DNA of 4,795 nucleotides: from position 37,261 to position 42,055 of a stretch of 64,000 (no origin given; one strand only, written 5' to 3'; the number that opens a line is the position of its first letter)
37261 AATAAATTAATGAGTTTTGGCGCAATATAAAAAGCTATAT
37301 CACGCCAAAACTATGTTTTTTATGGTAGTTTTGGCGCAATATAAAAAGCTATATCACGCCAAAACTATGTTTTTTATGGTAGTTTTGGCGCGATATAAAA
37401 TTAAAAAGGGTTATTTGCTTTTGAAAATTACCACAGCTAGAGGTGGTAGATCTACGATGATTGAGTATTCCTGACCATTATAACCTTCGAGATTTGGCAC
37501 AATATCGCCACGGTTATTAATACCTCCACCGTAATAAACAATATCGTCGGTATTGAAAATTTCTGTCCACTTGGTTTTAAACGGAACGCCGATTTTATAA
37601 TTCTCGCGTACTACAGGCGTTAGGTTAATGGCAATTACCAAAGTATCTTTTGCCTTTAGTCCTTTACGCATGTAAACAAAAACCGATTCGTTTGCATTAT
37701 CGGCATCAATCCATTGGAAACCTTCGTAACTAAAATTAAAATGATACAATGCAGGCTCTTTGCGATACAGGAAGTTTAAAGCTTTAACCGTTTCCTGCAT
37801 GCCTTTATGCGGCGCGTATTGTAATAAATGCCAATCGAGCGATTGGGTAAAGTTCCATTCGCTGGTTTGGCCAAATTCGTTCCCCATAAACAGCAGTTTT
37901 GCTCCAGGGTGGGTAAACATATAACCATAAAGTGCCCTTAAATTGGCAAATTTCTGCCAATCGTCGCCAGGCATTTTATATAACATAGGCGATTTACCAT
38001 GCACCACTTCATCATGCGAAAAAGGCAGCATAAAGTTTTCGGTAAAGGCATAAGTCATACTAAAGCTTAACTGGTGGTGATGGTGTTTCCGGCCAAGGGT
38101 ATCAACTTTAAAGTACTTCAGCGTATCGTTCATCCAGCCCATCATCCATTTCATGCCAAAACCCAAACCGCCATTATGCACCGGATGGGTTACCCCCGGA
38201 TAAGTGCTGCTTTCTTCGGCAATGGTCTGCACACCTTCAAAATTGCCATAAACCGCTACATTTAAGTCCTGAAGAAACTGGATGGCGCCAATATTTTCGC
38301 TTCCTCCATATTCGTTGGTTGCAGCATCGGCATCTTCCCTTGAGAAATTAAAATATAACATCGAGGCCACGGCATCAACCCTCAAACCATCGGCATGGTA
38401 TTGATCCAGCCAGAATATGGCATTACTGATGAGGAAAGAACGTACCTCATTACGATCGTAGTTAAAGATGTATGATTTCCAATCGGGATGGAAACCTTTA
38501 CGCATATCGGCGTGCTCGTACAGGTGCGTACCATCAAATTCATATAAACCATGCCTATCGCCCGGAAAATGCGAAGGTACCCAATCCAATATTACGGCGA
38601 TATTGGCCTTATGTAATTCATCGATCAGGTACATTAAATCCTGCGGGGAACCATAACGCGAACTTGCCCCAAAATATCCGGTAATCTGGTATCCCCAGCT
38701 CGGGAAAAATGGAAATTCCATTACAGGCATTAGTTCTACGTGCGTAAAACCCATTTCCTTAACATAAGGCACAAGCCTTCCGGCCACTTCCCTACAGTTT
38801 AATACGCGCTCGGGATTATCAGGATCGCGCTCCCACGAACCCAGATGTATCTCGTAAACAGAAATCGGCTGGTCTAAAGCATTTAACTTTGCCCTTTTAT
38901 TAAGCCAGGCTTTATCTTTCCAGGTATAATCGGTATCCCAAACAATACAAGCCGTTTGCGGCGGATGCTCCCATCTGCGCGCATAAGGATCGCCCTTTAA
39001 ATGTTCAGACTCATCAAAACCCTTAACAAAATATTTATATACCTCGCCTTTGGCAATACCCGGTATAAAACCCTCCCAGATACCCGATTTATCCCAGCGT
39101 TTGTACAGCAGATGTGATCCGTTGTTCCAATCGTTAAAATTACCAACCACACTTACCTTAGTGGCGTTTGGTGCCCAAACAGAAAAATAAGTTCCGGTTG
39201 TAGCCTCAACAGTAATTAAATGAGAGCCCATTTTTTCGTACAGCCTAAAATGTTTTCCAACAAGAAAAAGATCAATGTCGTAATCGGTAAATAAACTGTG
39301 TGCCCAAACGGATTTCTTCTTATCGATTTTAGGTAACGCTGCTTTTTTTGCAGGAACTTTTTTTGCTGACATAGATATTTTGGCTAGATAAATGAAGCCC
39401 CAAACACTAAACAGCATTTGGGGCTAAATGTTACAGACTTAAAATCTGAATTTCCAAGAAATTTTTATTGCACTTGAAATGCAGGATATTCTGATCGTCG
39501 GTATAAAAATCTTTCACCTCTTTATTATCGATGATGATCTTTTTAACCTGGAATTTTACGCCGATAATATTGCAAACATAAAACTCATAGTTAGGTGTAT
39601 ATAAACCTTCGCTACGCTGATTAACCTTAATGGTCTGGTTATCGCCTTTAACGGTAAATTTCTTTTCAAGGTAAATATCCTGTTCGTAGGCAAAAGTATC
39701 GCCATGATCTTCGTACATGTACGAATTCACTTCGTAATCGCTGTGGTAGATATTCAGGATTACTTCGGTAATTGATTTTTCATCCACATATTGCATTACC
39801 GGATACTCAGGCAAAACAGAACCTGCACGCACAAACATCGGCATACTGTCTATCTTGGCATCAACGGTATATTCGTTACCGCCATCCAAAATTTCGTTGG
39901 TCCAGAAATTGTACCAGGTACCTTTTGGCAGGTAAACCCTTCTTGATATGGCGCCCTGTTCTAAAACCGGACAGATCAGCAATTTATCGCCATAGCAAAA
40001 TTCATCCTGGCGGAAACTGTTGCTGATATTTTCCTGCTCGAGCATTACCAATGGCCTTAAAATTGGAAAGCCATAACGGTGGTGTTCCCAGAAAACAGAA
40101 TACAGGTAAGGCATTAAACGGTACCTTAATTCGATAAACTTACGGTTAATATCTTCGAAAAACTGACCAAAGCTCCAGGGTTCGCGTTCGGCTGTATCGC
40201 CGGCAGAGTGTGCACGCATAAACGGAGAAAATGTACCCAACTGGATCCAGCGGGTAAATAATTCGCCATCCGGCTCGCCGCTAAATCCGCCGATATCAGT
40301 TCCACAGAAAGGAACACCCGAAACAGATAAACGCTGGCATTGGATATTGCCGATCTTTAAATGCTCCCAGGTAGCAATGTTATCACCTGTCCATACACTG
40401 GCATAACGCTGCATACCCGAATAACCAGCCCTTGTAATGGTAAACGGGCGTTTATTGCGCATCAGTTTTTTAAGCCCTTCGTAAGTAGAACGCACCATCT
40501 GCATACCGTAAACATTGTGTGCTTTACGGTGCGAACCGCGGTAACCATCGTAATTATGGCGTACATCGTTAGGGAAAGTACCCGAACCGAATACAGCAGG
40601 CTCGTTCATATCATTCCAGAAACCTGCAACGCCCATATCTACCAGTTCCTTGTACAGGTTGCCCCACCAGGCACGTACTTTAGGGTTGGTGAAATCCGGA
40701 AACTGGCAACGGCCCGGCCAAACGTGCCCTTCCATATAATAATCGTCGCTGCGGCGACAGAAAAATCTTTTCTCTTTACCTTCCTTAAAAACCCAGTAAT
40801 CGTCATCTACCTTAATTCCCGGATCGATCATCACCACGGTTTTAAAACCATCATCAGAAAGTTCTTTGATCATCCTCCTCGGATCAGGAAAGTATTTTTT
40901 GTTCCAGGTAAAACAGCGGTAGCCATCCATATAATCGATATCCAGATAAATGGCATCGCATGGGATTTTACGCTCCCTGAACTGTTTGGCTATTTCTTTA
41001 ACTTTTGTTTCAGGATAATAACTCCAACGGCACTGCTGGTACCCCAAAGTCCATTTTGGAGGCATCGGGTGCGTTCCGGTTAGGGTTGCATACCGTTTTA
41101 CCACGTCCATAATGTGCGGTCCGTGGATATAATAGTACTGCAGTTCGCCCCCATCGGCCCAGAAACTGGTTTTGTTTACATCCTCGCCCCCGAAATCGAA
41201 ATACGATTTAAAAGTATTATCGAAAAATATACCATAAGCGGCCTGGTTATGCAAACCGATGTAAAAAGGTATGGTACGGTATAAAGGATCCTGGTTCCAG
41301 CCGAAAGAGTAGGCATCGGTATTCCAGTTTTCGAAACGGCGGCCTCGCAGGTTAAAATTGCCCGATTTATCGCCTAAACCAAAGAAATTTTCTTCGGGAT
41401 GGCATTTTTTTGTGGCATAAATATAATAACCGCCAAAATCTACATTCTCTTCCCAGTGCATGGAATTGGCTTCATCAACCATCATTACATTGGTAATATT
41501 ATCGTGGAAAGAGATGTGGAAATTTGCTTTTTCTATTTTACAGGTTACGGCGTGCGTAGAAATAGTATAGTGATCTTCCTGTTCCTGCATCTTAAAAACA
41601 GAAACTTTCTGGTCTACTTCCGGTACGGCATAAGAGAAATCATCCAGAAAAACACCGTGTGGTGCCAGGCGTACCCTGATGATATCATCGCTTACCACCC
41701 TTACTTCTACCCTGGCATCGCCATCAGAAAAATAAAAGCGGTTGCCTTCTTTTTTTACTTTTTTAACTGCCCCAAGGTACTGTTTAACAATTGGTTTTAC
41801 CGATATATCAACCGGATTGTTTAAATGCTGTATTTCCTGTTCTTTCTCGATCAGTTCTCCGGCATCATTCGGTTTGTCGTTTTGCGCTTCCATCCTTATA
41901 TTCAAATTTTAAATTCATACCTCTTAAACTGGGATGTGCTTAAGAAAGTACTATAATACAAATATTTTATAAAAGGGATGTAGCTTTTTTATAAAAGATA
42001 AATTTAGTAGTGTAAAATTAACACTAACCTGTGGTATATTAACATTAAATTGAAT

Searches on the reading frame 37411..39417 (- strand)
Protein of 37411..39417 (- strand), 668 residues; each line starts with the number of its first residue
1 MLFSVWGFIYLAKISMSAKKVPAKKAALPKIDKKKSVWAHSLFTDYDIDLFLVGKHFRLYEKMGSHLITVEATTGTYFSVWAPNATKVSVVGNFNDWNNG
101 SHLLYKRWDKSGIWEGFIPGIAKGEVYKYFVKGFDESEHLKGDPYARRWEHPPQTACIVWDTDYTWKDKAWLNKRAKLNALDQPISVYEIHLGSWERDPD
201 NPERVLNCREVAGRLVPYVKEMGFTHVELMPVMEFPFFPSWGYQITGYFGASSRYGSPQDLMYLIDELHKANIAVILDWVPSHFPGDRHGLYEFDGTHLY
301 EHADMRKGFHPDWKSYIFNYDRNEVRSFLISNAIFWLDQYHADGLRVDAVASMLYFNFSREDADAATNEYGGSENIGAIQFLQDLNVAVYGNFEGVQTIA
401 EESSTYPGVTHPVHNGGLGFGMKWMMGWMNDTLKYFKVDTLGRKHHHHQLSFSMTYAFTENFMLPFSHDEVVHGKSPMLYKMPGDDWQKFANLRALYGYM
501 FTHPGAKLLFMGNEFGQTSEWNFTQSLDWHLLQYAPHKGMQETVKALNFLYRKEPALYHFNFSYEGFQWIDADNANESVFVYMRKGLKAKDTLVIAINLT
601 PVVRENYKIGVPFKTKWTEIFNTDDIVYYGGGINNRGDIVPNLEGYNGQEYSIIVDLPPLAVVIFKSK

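Call 12: search_protein_families(library=pfam, proteins=[window:37411-39417:-], max_evalue=0.00001)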
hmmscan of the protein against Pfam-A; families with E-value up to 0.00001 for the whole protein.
window:37411-39417:- (668 aa): 3 families
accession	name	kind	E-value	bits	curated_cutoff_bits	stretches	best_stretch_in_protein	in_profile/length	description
PF02806.24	Alpha-amylase_C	-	1.9e-22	79.9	21.2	1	569-667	1-94/95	Alpha amylase, C-terminal all-beta domain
PF02922.24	CBM_48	-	3e-20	72.8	22.4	1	63-146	2-83/83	Carbohydrate-binding module 48 (Isoamylase N-terminal domain)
PF00128.31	Alpha-amylase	-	1.5e-17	64.4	22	1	217-292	26-99/446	Alpha amylase, catalytic domain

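Call 46: search_protein_families(library=ncbifam, proteins=[window:37411-39417:-], max_evalue=0.00001)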
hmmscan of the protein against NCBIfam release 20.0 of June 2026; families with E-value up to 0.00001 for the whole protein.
window:37411-39417:- (668 aa): 19 families
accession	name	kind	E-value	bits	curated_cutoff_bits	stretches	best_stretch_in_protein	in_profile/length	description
NF003811.1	PRK05402.1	equivalog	2.4e-270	898.4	741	1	47-666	2-618/619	1,4-alpha-glucan branching protein GlgB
NF008967.0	PRK12313.1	equivalog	6.6e-270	896.9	577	1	41-667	5-627/633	1,4-alpha-glucan branching protein GlgB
TIGR01515.1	branching_enzym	equivalog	1.3e-247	823.3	463.95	1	47-665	1-606/607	1,4-alpha-glucan branching enzyme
NF009221.0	PRK12568.1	equivalog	1.4e-212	707.8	1270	1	59-665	138-741/745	1,4-alpha-glucan branching enzyme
NF011293.0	PRK14705.1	equivalog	5e-209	696.8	2376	1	42-666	600-1221/1224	1,4-alpha-glucan branching enzyme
NF011294.0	PRK14706.1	equivalog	1.5e-197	657.8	1284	1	61-666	28-623/642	1,4-alpha-glucan branching enzyme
TIGR02402.1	trehalose_TreZ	equivalog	1.1e-43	149.3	538.8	1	77-353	2-250/545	malto-oligosyltrehalose trehalohydrolase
TIGR02100.1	glgX_debranch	equivalog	1.8e-16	59.4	640.9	1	155-351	131-344/688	glycogen debranching protein GlgX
TIGR02104.1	pulA_typeI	equivalog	3.1e-16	58.6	504.5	1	70-349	15-320/605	type I pullulanase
NF041321.1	Alpha-amyl_MalA_Halo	equivalog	1.1e-13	50.5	875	1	184-350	259-427/666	alpha-amylase MalA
TIGR02403.1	trehalose_treC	equivalog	7.8e-11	41.3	799.05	1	207-284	25-100/544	alpha,alpha-phosphotrehalase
NF002983.0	PRK03705.1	equivalog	1.2e-10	40.1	901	1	155-353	127-341/658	glycogen debranching protein GlgX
NF041090.1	Cyc-maltodext_AglB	equivalog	1e-09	37.8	540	1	216-350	71-208/470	cyclomaltodextrinase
TIGR02456.1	treS_nterm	equivalog_domain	4.2e-09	35.4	678.35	0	216-285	34-102/539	maltose alpha-D-glucosyltransferase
NF051899.1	BetGalacBglAAgro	equivalog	1.1e-07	30.6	900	0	208-292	27-108/537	beta-galactosidase BglA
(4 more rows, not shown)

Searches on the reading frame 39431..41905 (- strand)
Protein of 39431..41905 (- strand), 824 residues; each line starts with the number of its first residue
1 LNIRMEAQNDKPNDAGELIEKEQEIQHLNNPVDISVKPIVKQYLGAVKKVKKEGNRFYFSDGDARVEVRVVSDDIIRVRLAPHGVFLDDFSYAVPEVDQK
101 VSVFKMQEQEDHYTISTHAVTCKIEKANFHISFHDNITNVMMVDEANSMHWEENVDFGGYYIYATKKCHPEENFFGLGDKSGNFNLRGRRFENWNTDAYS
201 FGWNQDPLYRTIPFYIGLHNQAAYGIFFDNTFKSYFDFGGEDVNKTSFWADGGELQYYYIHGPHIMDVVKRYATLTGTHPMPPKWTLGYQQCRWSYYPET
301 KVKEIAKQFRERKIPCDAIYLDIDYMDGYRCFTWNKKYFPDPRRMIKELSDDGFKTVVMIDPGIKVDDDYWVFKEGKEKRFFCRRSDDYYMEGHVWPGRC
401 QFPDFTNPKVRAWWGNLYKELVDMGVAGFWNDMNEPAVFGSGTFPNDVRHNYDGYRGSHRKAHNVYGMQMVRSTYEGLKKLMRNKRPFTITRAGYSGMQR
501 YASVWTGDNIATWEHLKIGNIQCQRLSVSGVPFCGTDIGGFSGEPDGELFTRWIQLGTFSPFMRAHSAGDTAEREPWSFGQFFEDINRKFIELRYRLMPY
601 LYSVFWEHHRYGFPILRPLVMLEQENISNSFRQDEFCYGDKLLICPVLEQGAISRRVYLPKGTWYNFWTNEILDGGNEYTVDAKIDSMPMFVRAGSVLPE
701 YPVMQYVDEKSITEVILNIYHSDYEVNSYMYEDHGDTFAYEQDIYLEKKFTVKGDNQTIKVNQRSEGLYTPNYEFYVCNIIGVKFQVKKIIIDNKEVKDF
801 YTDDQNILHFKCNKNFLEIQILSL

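Call 12: search_protein_families(library=pfam, proteins=[window:39431-41905:-], max_evalue=0.00001)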
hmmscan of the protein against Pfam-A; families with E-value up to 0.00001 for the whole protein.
window:39431-41905:- (824 aa): 4 families
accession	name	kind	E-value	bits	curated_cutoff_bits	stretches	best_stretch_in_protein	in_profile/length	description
PF01055.32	Glyco_hydro_31_2nd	-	2.5e-130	435.1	23.5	1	280-603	2-327/328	Glycosyl hydrolases family 31 TIM-barrel domain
PF13802.12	Gal_mutarotas_2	-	4.1e-49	167.8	27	1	66-237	2-184/184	Glycosyl hydrolase 31 N-terminal galactose mutarotase-like domain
PF21365.3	Glyco_hydro_31_3rd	-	3.8e-24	85.4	24.4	1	612-698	1-87/87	Glycosyl hydrolase family 31 C-terminal domain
PF17137.9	DUF5110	-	6.9e-10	39.3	27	1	715-780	2-68/71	Domain of unknown function (DUF5110)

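Call 42: find_related_loci(query=window:39431-41905:-, collection=metagenome_contigs, flank=2500)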
Query window:39431-41905:- (824 aa) in metagenome_contigs; peptide patterns used: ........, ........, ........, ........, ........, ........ (x = any residue, [..] = any of these).
600 stretches matched a pattern (row limit reached: there are more); 598 encode a relative of the query (tblastn E <= 1e-3); the best 80 are kept; 80 distinct loci.
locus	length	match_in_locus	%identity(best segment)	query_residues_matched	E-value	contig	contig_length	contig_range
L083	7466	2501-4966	98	3-824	0e+0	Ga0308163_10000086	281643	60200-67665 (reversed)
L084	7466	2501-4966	97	3-824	0e+0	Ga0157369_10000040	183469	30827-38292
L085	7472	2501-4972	97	1-824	0e+0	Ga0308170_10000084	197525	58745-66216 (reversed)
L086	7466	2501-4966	96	3-824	0e+0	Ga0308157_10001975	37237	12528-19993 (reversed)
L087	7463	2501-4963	93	4-824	0e+0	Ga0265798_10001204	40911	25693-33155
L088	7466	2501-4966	98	3-824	0e+0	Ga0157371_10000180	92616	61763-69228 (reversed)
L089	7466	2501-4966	91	3-824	0e+0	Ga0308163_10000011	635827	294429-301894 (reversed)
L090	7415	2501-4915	72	15-821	0e+0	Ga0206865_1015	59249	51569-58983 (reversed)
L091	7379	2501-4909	71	18-822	0e+0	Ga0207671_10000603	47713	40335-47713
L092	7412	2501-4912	71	17-822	0e+0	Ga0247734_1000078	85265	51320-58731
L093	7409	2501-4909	69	17-821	0e+0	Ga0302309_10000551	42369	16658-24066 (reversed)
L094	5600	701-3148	69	5-822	0e+0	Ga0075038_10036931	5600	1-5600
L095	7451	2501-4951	69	5-822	0e+0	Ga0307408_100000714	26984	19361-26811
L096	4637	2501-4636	73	17-730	0e+0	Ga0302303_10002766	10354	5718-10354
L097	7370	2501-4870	63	2-798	0e+0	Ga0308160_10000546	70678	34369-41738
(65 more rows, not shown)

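Call 46: search_protein_families(library=ncbifam, proteins=[window:39431-41905:-], max_evalue=0.00001)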
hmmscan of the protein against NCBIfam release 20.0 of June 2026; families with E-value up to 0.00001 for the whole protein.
window:39431-41905:- (824 aa): 3 families
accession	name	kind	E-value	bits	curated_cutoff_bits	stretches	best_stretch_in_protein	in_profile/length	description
NF040948.1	alpha_gluc_MalA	equivalog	1.6e-154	515.6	800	1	121-701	13-609/627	alpha-glucosidase MalA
NF007940.0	PRK10658.1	equivalog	5.2e-105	352.5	606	1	41-758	32-730/771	alpha-xylosidase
NF007746.0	PRK10426.1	equivalog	4.1e-62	210.5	553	1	93-697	45-669/683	alpha-glucosidase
